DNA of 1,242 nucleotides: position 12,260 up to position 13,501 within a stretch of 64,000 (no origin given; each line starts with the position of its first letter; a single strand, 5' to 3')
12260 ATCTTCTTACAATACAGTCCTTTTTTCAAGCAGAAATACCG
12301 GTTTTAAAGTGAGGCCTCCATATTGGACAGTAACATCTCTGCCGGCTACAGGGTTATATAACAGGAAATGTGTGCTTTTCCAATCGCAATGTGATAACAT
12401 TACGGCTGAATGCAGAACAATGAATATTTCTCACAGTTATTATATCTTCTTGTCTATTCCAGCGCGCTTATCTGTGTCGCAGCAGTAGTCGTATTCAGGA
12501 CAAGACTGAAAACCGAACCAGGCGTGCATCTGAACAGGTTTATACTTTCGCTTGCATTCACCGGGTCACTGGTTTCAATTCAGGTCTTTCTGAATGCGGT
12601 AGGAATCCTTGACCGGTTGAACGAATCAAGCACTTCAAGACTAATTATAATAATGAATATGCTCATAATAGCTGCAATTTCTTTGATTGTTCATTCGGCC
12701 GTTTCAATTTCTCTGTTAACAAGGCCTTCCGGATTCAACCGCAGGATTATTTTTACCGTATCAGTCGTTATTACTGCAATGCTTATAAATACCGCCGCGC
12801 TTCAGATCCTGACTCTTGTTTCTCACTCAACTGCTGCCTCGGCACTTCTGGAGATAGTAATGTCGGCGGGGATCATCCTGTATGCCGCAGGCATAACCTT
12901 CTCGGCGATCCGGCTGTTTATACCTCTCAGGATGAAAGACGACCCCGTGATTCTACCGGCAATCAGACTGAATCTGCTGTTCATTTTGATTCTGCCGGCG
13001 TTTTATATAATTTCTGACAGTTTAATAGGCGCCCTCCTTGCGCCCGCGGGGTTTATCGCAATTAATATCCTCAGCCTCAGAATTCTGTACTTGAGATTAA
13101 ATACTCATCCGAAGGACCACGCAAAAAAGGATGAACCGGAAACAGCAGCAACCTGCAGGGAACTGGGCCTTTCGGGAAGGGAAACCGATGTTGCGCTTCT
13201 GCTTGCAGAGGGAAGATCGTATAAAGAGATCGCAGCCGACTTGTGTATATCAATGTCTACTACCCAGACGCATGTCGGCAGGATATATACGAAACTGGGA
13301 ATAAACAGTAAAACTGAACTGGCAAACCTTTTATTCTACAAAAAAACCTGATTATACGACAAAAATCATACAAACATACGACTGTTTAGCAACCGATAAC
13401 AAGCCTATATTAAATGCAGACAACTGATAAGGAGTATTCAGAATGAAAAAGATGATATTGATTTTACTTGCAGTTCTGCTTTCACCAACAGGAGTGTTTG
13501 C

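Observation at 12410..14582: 7-TM LuxR-type one-component regulator paired with a secreted DUF4097 beta-helix protein (LiaF/LiaR-like logic without a kinase)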

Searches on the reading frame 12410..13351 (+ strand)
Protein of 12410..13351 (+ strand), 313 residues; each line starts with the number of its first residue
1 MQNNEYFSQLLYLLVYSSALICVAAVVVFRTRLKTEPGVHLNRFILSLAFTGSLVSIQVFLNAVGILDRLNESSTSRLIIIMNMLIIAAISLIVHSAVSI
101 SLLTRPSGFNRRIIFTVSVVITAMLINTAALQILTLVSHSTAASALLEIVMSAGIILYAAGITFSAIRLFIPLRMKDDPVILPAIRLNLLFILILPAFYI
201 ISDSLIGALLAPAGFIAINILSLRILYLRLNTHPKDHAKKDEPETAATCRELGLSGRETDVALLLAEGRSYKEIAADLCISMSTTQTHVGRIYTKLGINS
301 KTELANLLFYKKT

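Call 3: search_protein_families(library=pfam, proteins=[window:12410-13351:+], max_evalue=0.01)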
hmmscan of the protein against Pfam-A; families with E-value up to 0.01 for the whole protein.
window:12410-13351:+ (313 aa): 3 families
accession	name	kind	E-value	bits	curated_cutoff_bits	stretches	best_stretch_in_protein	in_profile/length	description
PF00196.25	GerE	-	1.1e-13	51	23.5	1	254-306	3-55/57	Bacterial regulatory proteins, luxR family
PF13384.12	HTH_23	-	0.0012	19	24.6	1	261-286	10-35/50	Homeodomain-like domain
PF08281.18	Sigma70_r4_2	-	0.0028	17.7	25.7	1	263-296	19-54/54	Sigma-70, region 4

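Call 4: search_protein_families(library=ncbifam, proteins=[window:12410-13351:+], max_evalue=0.1)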
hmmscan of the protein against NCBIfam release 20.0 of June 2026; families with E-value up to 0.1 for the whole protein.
window:12410-13351:+ (313 aa): 28 families (the best 25 are shown)
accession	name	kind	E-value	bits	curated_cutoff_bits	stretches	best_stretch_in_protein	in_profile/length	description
NF052445.1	RespRegMctR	equivalog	9.3e-10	38.3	300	1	251-306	142-197/205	two-component system response regulator MctR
NF038181.1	reg_ATPase_IniR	equivalog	1.7e-09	36.6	750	1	243-308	754-821/827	isoniazid response ATPase/transcriptional regulator IniR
NF047785.1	respo_reg_MadR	equivalog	2e-07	30.6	300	1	253-303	148-198/209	MadR family response regulator transcription factor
NF007403.0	PRK09935.1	equivalog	2.9e-07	30.3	271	1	248-306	144-202/210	fimbria biosynthesis transcriptional regulator FimZ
NF007685.0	PRK10360.1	equivalog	1.7e-06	28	258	1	247-309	131-193/196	response regulator transcription factor UhpA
NF007935.0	PRK10651.1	equivalog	2.4e-06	26.9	250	1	252-306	154-208/216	two-component system response regulator NarL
NF003420.0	PRK04841.1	equivalog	5.8e-06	24.6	537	1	242-303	827-888/903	HTH-type transcriptional regulator MalT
NF041232.1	BagY_FevT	exception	6.9e-06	25.2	700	1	252-309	295-352/367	LuxR family transcriptional regulator BagY/FevT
TIGR03020.2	EpsA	equivalog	7e-06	25.9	170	1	227-302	167-239/247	XrtB/PEP-CTERM-associated transcriptional regulator EpsA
NF011896.0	PRK15369.1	equivalog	1.2e-05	25.1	242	1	253-306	149-202/211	two component system response regulator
NF052366.1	photon_PedR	equivalog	2.3e-05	24.5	120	1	254-305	3-54/74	photosynthetic electron transport-dependent transcriptional regulator PedR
NF040749.1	tetrathio_RR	equivalog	5.7e-05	22.9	290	1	252-307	132-187/191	tetrathionate respiration response regulator TtrR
NF007708.0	PRK10403.1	equivalog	6.3e-05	22.5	343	1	254-310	154-209/215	nitrate/nitrite response regulator protein NarP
NF041830.1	RR_TF_ErdR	exception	8.8e-05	22.3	390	1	253-308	150-205/213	response regulator transcription factor ErdR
NF007018.1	PRK09483.1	equivalog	0.00018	21.2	280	1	254-307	149-202/217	UvrY/SirA/GacA family response regulator transcription factor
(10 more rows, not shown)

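Call 10: find_homologous_proteins(query=window:12410-13351:+, max_evalue=0.001)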
Query window:12410-13351:+ (313 aa): 29 proteins with E <= 0.001 among 8000 candidates.
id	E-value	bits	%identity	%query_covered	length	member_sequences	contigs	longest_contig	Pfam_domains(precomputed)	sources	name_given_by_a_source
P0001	8.0e-187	637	100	100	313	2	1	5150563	PF00196.26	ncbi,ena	-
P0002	2.4e-94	334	54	100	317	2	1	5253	PF00196.26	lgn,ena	-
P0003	2.6e-91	324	54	100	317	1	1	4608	PF00196.26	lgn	-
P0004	1.0e-90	322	53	100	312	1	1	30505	PF00196.26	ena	-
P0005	1.2e-89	318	54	100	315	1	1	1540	PF00196.26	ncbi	-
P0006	8.3e-85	303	54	98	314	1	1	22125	PF00196.26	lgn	-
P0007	2.9e-84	301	51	99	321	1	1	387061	PF00196.26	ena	-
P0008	6.6e-83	296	50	100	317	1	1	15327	PF00196.26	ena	-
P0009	4.5e-81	290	49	100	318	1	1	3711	PF00196.26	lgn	-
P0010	3.6e-79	284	51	100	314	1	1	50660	PF00196.26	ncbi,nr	ncbi:MAG: helix-turn-helix transcriptional regulator [Spirochaetales bacterium]|nr:helix-turn-helix 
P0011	9.8e-79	283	49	100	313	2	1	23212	PF00196.26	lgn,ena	-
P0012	4.4e-68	248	45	99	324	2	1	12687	PF00196.26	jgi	-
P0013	4.8e-68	248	46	100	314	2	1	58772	PF27685.1,PF00196.26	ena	-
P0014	1.3e-54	203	41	98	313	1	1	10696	PF00196.26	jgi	-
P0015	1.6e-50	190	42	98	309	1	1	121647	PF00196.26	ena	-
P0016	1.5e-39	154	34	98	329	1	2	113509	PF00196.26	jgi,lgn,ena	-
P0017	3.3e-8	51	35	41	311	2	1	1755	PF13384.13,PF00196.26,PF08281.19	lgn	-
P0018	6.3e-6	44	30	56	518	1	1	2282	PF00196.26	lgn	-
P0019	1.1e-5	43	40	29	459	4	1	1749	PF00196.26,PF08281.19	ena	-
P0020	2.5e-5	42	39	27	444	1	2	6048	PF00196.26,PF08281.19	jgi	-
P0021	3.9e-5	41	35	34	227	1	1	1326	PF00196.26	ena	-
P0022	4.1e-5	41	41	23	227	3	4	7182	PF00196.26,PF08281.19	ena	-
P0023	5.6e-5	41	40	27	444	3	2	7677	PF00196.26,PF08281.19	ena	-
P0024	7.4e-5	40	56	18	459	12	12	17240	PF00196.26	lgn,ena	-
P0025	1.1e-4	40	35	34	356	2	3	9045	PF00196.26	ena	-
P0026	1.2e-4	40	35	34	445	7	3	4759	PF00196.26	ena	-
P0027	1.4e-4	39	55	18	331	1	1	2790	PF13384.13,PF13936.13,PF00196.26,PF13542.13,PF04545.23,PF08281.19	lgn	-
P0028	1.9e-4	39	32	41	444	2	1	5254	PF00196.26,PF08281.19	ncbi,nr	ncbi:MAG: helix-turn-helix transcriptional regulator [Clostridia bacterium]|nr:helix-turn-helix tran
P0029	5.5e-4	37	32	41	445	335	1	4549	PF00196.26,PF08281.19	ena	-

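Call 14: find_related_loci(query=A1, collection=genome_contigs, flank=6000)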
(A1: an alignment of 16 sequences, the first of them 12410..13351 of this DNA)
Query A1 (313 aa) in genome_contigs; peptide patterns used: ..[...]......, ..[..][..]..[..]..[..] (x = any residue, [..] = any of these).
90 stretches matched a pattern; 28 encode a relative of the query (tblastn E <= 1e-3); 28 distinct loci.
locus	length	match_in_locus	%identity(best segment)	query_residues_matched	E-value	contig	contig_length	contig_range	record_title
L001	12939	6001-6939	51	1-312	9e-76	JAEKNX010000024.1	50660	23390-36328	MAG: Spirochaetales bacterium isolate bin_125 NODE_615_length_50660_cov_46.588676, whole genome shotgun sequence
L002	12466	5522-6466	45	3-312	7e-70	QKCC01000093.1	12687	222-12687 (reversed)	MAG: Spirochaetales bacterium isolate SZUA-414 scaffold_16189, whole genome shotgun sequence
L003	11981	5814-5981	68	253-308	8e-18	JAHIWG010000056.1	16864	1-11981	MAG: Spirochaetes bacterium isolate MM_PW_MetaG.mb.34 MM_PW_MetaG.mb.34_k141_250782, whole genome shotgun sequence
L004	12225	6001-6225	41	234-308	3e-13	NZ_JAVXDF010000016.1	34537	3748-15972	MAG: Gordonibacter sp. isolate CGS5Y3-bin10 NODE_1015_length_34537_cov_14.891886, whole genome shotgun sequence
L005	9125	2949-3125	47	250-308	2e-11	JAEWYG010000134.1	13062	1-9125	MAG: Actinomycetes bacterium isolate OH_SFB_165 k127_42366, whole genome shotgun sequence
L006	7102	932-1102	54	242-300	2e-11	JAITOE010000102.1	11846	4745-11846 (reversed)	MAG: Eubacteriales Family XIII. Incertae Sedis bacterium isolate Po218_bin45 k119_2045839, whole genome shotgun sequence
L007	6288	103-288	51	243-307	3e-11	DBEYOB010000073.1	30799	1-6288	MAG TPA_asm: Coriobacteriales bacterium isolate MAG2172 k141_76689, whole genome shotgun sequence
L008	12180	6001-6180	50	250-308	6e-11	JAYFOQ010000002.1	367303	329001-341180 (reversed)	MAG: Gordonibacter sp. isolate 7L_13 c_7L_000000009045, whole genome shotgun sequence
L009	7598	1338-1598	39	216-304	8e-11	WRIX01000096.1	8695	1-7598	MAG: Treponema sp. isolate Nt197P3bin60 Ga0082212_10017645, whole genome shotgun sequence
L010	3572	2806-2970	51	254-308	8e-10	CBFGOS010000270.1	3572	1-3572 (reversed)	MAG TPA_asm: uncultured Lysobacter sp. isolate SRR29873488_metabat2_16 genome assembly, contig: ERZ27315275.2769, whole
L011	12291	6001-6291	37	212-310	2e-9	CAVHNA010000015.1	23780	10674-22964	Bacteroidaceae bacterium isolate H07617-L1_cleanbin_000050 genome assembly, contig: Spades_H07617-L1_contig_1353, whole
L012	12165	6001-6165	47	254-308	2e-8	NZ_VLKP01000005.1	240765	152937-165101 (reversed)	Aerolutibacter ruishenii strain CGMCC 1.10136 IP93DRAFT_scaffold00005.5, whole genome shotgun sequence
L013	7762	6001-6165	49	254-308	2e-8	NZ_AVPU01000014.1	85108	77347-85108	Lysobacter daejeonensis GH1-9 contig23, whole genome shotgun sequence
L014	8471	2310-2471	51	254-310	3e-8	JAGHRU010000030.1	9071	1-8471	MAG: Candidatus Equimonas enterica isolate E1_145 c_000001268514, whole genome shotgun sequence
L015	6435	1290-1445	46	254-305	9e-8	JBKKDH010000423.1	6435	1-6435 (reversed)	MAG: Arthrobacter sp. isolate swi_bin.73 k127_6621130, whole genome shotgun sequence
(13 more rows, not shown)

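Call 16: find_encoding_contigs(protein=P0016, flank=5000, max_places=2)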
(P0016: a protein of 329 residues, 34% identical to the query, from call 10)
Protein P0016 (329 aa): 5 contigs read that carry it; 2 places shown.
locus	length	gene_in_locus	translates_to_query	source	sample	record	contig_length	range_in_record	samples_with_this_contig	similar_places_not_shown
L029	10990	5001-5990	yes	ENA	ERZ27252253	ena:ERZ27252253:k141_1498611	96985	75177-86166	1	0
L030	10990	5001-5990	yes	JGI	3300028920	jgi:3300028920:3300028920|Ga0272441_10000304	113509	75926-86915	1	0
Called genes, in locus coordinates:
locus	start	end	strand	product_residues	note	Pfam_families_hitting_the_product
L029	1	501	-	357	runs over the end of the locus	PF00005:ABC_tran, PF13304:AAA_21 (faint), PF08402:TOBE_2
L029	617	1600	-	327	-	PF13531:SBP_bac_11, PF01547:SBP_bac_1, PF13416:SBP_bac_8, PF13343:SBP_bac_6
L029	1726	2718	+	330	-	-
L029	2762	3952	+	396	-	PF00480:ROK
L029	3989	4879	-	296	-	PF00753:Lactamase_B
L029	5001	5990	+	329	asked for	PF00196:GerE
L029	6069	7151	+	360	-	PF10988:DUF2807 (faint), PF13349:DUF4097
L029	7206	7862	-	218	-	PF00657:Lipase_GDSL, PF13472:Lipase_GDSL_2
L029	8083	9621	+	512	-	PF20970:MASE10, PF00672:HAMP (weak), PF00211:Guanylate_cyc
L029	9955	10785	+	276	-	-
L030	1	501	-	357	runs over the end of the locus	PF00005:ABC_tran, PF13304:AAA_21 (faint), PF08402:TOBE_2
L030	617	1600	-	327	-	PF13531:SBP_bac_11, PF01547:SBP_bac_1, PF13416:SBP_bac_8, PF13343:SBP_bac_6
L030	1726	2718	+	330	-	-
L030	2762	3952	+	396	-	PF00480:ROK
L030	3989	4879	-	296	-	PF00753:Lactamase_B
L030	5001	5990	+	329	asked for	PF00196:GerE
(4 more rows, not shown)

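Call 17: find_encoding_contigs(protein=P0015, flank=5000, max_places=2)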
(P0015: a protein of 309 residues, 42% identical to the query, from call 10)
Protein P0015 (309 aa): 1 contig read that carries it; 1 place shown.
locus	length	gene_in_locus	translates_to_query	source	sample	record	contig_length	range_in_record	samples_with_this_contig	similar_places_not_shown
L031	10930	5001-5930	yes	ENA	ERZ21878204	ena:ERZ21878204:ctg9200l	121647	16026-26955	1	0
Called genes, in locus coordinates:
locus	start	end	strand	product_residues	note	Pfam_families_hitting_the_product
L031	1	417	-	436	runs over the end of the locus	PF00654:Voltage_CLC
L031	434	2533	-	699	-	PF27335:TP_0481_C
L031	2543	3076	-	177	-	-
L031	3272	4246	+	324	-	PF00962:A_deaminase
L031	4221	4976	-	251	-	PF01177:Asp_Glu_race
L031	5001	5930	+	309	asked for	PF00196:GerE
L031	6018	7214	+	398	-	PF13349:DUF4097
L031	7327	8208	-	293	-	PF00753:Lactamase_B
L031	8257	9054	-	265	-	PF02517:Rce1-like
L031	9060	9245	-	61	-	-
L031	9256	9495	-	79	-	-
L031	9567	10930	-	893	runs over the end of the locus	PF25873:WHD_MalT, PF17874:TPR_MalT, PF00196:GerE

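Call 18: find_encoding_contigs(protein=P0014, flank=5000, max_places=2)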
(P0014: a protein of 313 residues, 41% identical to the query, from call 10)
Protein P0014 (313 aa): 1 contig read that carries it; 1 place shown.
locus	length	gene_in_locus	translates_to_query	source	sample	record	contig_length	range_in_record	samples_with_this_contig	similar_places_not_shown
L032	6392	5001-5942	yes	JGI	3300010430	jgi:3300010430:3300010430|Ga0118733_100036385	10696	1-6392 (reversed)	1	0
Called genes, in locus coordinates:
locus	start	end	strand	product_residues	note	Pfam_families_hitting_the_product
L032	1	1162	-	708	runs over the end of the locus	-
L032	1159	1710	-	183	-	-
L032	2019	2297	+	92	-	PF00076:RRM_1, PF13893:RRM_5 (weak)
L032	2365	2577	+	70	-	-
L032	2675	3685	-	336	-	PF12840:HTH_20 (faint), PF01022:HTH_5 (weak)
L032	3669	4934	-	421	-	PF07690:MFS_1, PF05977:MFS_3 (faint), PF07690:MFS_1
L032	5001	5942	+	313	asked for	PF00196:GerE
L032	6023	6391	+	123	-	?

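Call 19: find_encoding_contigs(protein=P0007, flank=5000, max_places=1)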
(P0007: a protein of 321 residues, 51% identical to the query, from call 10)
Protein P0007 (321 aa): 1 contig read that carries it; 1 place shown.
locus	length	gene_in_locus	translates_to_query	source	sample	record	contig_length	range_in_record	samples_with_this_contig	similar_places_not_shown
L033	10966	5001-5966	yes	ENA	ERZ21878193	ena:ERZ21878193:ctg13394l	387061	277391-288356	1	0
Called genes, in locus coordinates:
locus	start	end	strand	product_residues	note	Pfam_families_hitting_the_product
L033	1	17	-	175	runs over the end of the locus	-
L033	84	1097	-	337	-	PF01022:HTH_5, PF12840:HTH_20 (weak)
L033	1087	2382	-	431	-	PF05631:MFS_5, PF07690:MFS_1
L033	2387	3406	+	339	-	PF00962:A_deaminase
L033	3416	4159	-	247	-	PF13484:Fer4_16 (faint), PF00037:Fer4 (faint), PF13187:Fer4_9 (weak)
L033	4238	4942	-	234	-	PF01177:Asp_Glu_race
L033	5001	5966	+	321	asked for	PF00196:GerE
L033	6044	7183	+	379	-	PF13349:DUF4097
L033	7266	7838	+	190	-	PF03222:Trp_Tyr_perm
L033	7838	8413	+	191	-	-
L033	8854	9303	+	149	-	-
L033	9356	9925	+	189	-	PF07969:Amidohydro_3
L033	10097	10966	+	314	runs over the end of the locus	PF02743:dCache_1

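Call 20: find_encoding_contigs(protein=P0013, flank=5000, max_places=1)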
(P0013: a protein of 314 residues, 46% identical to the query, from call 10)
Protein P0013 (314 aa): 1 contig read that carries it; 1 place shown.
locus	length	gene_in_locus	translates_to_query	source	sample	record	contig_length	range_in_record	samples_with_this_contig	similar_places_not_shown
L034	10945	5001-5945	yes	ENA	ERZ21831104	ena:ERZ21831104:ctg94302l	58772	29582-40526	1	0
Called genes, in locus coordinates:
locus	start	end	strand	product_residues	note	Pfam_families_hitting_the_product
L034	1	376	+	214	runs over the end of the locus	PF13487:HD_5, PF01966:HD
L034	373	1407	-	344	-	PF00005:ABC_tran, PF08402:TOBE_2 (weak)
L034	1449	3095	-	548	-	PF00528:BPD_transp_1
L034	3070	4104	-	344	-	PF01547:SBP_bac_1, PF13531:SBP_bac_11, PF13343:SBP_bac_6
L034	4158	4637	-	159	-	PF00258:Flavodoxin_1, PF12641:Flavodoxin_3, PF12724:Flavodoxin_5 (weak)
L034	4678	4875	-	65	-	PF09633:DUF2023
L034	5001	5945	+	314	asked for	PF00196:GerE, PF27685:TraJ (weak)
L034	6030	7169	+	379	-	PF10988:DUF2807 (faint), PF13349:DUF4097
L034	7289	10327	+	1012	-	PF02743:dCache_1 (faint), PF01590:GAF, PF01966:HD (faint), PF13487:HD_5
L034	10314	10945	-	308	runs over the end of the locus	-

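Call 21: find_encoding_contigs(protein=P0004, flank=5000, max_places=1)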
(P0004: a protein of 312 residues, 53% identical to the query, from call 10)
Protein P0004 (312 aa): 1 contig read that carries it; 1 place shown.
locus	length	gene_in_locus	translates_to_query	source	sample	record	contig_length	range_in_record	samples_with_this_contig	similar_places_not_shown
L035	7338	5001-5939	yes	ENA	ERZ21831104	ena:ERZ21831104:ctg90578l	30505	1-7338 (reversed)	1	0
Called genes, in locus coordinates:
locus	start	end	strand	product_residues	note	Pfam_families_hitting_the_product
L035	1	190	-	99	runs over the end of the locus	-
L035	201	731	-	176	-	-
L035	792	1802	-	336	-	PF01022:HTH_5, PF12840:HTH_20, PF13412:HTH_24 (faint)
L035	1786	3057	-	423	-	PF05631:MFS_5 (weak), PF07690:MFS_1, PF05977:MFS_3 (weak), PF07690:MFS_1 (weak)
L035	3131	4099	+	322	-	PF00962:A_deaminase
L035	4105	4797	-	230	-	PF01177:Asp_Glu_race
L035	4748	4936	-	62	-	PF26247:DUF8058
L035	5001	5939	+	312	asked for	PF00196:GerE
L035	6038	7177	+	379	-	PF13349:DUF4097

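Call 22: find_encoding_contigs(protein=P0011, flank=5000, max_places=1)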
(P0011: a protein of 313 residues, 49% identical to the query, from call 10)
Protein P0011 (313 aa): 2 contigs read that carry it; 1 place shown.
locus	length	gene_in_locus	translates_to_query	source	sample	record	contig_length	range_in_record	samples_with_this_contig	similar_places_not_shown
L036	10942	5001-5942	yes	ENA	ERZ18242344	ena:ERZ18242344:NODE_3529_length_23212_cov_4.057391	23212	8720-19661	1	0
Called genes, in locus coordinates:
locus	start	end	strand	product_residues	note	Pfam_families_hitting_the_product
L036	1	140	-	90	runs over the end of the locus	-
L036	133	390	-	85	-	-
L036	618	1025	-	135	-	-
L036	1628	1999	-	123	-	PF13366:PDDEXK_3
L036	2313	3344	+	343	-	PF00962:A_deaminase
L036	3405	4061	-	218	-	PF03358:FMN_red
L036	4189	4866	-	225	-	PF01177:Asp_Glu_race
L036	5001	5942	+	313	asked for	PF00196:GerE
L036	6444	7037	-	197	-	-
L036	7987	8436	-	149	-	PF00924:MS_channel_2nd (weak), PF21082:MS_channel_3rd (weak)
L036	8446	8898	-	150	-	-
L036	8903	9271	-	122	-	PF24709:DUF7670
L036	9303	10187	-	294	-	PF13187:Fer4_9 (weak)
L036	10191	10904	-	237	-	-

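Call 41: predict_structure(alignment_id=A1)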
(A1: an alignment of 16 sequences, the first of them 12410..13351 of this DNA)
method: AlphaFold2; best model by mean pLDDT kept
length: 313 residues; sequences in the alignment: 16
mean_pLDDT: 81.4   pTM: 0.64
mean pLDDT of the five models: 81.4, 80.9, 79.3, 77.3, 73.9
residues with pLDDT >= 90: 42; 70-90: 228; 50-70: 29; < 50: 14
segments of 3 or more residues with pLDDT < 50: 235-243, 311-313
pLDDT, mean of each block of 10 residues (from residue 1): 67 89 88 76 89 87 79 84 89 89 80 89 90 86 86 86 84 70 84 73 66 86 87 50 64 85 87 84 92 89 81 40
secondary structure, 60 per line:
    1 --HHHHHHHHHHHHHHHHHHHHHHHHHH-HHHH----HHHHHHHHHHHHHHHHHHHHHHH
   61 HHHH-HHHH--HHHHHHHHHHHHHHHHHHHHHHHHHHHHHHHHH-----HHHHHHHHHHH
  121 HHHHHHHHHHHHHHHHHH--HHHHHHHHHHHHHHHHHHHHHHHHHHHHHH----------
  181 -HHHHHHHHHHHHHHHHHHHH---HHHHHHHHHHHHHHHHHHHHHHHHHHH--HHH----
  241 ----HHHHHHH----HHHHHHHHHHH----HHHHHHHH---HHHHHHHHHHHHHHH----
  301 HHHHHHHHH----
elements in order: H3-28 H30-33 H38-64 H66-69 H72-104 H110-138 H141-170 H182-201 H205-231 H245-251 H256-266 H271-278 H282-296 H301-309

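Call 64: list_cluster_members(proteins=[P0001, P0030, P0047])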
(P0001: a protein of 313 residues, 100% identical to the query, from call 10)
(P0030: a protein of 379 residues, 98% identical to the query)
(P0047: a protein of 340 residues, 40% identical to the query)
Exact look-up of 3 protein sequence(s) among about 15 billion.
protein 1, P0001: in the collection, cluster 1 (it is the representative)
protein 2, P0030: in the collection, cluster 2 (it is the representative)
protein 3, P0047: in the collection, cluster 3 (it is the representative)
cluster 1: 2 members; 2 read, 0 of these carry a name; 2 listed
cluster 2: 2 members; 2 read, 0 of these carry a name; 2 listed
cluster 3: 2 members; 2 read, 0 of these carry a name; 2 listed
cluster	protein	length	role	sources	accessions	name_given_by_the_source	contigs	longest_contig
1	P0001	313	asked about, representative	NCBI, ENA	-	-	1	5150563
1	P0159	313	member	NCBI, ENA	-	-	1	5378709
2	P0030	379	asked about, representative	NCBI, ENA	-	-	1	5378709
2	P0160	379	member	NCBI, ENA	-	-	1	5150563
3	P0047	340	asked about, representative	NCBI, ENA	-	-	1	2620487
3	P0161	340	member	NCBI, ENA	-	-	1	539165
